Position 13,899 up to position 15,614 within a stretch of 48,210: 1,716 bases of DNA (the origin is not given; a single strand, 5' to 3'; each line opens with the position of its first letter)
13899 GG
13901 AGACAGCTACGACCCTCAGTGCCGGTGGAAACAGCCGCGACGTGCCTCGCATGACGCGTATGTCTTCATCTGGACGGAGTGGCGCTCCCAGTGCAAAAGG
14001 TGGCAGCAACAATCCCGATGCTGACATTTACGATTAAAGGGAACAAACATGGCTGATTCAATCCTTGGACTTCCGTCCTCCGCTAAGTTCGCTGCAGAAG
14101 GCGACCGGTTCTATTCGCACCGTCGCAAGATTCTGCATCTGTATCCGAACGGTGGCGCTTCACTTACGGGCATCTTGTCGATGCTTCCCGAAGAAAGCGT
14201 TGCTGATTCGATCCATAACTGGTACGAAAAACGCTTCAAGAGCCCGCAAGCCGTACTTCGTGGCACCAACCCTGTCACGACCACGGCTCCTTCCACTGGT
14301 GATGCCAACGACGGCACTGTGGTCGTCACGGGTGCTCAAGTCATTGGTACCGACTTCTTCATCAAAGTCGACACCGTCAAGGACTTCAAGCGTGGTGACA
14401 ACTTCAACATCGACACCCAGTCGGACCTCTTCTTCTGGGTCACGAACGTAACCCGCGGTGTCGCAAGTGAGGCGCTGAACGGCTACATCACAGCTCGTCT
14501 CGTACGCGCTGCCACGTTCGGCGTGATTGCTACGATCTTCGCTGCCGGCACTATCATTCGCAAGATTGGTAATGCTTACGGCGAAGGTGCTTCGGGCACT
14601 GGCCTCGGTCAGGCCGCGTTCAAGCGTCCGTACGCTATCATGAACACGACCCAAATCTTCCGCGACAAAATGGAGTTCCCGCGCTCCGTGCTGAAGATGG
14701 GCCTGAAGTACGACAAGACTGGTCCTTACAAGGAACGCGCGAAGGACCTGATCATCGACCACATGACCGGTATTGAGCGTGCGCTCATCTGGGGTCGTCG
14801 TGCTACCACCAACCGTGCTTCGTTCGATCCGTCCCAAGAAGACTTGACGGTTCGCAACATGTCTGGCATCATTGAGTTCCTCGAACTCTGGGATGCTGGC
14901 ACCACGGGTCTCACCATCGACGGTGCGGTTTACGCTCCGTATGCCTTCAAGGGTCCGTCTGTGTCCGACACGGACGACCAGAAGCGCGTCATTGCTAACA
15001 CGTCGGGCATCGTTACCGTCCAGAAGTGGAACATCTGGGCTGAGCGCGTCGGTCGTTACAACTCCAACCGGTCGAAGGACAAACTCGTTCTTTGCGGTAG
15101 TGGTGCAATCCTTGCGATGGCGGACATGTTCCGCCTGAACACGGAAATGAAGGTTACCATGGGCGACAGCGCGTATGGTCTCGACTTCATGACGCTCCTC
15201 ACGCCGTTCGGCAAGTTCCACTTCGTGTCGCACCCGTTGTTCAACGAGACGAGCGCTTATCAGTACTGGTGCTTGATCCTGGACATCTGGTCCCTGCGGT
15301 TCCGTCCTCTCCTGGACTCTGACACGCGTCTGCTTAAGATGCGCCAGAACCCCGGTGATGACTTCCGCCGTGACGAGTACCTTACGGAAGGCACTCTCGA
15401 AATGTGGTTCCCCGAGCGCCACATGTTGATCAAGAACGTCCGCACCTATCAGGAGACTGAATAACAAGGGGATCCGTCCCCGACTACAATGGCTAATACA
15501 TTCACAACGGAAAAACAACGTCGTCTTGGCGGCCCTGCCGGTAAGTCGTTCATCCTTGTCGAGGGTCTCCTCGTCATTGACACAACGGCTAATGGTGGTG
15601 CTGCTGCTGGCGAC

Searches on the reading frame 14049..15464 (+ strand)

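Call 14: search_protein_families(library=pfam, proteins=[window:14049-15464:+])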
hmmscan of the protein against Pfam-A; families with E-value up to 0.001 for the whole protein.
window:14049-15464:+ (471 aa): 1 family
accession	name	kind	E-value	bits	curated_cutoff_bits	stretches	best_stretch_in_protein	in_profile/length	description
PF17236.8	SU10_MCP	-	1.1e-21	78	24.1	1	40-464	26-291/292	SU10 major capsid protein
